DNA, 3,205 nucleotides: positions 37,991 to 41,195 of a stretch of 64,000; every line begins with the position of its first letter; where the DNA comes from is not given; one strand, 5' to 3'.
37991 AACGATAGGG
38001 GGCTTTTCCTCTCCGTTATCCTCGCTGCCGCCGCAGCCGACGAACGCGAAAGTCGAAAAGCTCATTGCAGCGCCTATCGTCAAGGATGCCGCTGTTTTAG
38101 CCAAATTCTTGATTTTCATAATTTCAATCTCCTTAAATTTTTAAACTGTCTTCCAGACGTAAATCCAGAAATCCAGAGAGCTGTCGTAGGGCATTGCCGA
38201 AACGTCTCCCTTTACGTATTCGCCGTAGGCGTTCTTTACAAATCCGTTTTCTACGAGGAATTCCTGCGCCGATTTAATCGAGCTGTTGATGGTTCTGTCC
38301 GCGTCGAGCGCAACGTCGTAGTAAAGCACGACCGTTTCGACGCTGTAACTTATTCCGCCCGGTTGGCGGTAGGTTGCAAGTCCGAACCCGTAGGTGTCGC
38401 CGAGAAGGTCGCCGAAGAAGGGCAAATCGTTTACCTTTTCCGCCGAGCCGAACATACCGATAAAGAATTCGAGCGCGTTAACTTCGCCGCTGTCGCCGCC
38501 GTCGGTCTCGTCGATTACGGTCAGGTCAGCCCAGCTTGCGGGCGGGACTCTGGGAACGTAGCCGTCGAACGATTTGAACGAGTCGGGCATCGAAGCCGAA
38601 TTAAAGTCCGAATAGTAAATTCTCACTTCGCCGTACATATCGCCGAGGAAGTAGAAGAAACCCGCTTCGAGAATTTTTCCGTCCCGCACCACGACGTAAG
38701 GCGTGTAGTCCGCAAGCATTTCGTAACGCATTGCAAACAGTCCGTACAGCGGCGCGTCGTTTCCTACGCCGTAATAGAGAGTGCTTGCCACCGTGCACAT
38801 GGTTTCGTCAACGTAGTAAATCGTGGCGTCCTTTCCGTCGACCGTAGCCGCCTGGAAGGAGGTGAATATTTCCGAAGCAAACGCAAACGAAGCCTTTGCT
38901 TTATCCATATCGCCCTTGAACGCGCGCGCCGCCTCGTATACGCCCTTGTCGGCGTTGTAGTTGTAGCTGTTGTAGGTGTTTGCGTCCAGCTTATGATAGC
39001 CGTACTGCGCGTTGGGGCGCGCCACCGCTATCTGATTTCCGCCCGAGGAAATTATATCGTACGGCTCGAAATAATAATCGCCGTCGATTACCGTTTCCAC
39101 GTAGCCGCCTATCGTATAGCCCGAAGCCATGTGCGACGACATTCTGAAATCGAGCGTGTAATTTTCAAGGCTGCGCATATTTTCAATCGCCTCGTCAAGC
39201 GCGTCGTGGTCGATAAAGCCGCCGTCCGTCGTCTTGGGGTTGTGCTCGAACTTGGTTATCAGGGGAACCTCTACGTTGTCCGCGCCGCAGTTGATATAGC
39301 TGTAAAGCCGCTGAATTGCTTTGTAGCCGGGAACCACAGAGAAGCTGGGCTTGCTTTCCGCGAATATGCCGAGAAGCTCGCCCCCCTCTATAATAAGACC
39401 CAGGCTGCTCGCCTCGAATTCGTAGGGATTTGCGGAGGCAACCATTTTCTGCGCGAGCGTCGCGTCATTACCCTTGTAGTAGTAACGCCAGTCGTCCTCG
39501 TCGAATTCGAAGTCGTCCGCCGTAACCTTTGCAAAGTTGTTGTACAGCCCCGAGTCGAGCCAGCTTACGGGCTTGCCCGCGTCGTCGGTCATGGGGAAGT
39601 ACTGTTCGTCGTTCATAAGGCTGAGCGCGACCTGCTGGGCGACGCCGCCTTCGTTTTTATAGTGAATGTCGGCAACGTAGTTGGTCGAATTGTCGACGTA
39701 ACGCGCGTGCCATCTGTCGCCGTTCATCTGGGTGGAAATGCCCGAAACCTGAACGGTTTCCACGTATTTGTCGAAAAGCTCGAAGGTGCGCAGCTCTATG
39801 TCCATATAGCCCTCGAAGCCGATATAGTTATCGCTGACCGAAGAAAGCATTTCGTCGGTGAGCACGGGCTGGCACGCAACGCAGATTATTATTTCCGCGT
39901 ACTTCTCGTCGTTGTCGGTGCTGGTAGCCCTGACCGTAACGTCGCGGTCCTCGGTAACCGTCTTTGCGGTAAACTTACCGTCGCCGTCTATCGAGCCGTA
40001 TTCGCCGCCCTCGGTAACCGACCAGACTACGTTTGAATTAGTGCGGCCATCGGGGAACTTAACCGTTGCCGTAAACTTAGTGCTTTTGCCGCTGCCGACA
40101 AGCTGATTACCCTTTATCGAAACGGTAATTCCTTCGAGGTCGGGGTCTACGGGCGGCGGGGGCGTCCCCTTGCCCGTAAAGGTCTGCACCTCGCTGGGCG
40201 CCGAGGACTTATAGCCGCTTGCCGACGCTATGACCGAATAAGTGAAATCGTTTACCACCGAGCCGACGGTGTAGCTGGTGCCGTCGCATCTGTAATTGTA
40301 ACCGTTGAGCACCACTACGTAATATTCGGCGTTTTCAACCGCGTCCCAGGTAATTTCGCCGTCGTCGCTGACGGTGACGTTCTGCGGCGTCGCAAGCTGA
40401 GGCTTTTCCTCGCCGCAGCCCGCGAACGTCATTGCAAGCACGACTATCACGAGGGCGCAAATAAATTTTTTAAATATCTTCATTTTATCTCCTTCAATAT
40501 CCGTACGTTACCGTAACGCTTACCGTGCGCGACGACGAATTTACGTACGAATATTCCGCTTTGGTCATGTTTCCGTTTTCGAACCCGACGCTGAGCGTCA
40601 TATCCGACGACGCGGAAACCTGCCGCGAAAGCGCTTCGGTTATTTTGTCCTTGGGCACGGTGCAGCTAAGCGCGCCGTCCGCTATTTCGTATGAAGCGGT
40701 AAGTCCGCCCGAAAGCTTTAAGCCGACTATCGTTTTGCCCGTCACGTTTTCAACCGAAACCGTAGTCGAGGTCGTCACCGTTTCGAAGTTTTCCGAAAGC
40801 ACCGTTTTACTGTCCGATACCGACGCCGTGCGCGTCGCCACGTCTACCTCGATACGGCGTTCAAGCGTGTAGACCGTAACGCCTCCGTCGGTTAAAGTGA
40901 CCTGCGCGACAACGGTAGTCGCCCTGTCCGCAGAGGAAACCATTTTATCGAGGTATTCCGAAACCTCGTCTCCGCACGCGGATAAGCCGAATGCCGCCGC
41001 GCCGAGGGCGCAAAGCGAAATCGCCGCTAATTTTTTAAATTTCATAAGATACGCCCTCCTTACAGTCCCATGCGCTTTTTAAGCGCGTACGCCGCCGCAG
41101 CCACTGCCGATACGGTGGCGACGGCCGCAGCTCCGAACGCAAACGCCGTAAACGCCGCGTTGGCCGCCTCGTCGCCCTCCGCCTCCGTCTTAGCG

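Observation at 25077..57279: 32 kb single-operon array linking an Opp peptide importer, a giant S8 protease and about 8,200 aa of lipoproteins with largely unassignable domains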

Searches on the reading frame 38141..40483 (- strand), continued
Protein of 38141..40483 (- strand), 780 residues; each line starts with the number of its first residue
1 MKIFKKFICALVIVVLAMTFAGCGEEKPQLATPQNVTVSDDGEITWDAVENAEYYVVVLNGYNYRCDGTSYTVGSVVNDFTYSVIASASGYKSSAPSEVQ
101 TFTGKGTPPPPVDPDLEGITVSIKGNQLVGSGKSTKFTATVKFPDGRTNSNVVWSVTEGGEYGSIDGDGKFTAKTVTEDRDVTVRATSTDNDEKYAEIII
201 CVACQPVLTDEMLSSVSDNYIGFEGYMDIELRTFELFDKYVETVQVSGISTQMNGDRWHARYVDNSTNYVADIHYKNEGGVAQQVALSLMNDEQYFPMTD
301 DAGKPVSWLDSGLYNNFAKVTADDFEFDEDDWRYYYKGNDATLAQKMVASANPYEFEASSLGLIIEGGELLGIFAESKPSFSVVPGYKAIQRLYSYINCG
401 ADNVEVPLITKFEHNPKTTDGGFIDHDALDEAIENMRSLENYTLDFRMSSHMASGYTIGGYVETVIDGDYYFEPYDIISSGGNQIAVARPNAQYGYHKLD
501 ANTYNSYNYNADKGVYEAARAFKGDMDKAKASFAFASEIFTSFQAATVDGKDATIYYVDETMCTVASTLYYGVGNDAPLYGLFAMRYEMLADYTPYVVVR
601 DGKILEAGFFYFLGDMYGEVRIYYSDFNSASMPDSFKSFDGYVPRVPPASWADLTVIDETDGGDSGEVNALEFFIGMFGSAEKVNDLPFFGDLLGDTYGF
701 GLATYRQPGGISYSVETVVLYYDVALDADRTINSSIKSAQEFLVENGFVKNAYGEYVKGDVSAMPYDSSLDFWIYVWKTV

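Call 70: search_protein_families(library=pfam, proteins=[L016:9435-9995:+, L034:9116-9682:+], max_evalue=1)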
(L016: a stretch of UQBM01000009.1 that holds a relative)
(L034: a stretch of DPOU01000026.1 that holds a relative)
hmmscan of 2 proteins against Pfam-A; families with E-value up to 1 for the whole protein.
L016:9435-9995:+ (186 aa): 2 families
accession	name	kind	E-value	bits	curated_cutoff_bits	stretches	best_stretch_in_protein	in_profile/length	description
PF09943.14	DUF2175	-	0.042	14.5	25.1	0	147-176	11-38/98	Uncharacterized protein conserved in archaea (DUF2175)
PF02118.27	Srg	-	0.67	10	22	1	4-83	168-247/275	Srg family chemoreceptor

L034:9116-9682:+ (188 aa): 2 families
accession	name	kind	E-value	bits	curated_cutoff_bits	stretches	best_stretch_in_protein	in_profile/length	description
PF13604.12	AAA_30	-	0.18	11.9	27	1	23-80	48-102/191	AAA domain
PF19084.5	DUF5775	-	0.35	11.7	28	1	20-52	11-43/81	Family of unknown function (DUF5775)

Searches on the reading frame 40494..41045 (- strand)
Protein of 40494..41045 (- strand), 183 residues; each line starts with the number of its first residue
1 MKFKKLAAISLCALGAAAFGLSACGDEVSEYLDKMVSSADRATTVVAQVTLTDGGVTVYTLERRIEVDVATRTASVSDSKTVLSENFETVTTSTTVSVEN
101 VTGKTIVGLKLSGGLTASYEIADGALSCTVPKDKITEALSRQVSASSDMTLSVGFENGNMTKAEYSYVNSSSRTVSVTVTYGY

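Call 5: search_protein_families(library=pfam, proteins=[window:40494-41045:-], max_evalue=0.01)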
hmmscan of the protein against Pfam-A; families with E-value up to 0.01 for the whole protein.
window:40494-41045:- (183 aa): 0 families

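Call 13: search_protein_families(library=ncbifam, proteins=[window:40494-41045:-], max_evalue=0.01)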
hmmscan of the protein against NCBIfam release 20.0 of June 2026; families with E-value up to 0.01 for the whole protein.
window:40494-41045:- (183 aa): 0 families

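Call 70: search_protein_families(library=pfam, proteins=[window:40494-41045:-], max_evalue=1)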
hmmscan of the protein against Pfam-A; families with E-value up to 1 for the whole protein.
window:40494-41045:- (183 aa): 2 families
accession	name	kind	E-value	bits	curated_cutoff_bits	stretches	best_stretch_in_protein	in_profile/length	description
PF02108.21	FliH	-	0.073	13.4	24.1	1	30-74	84-126/128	Flagellar assembly protein FliH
PF24453.1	DUF7569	-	0.23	12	27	0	127-148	6-27/70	Family of unknown function (DUF7569)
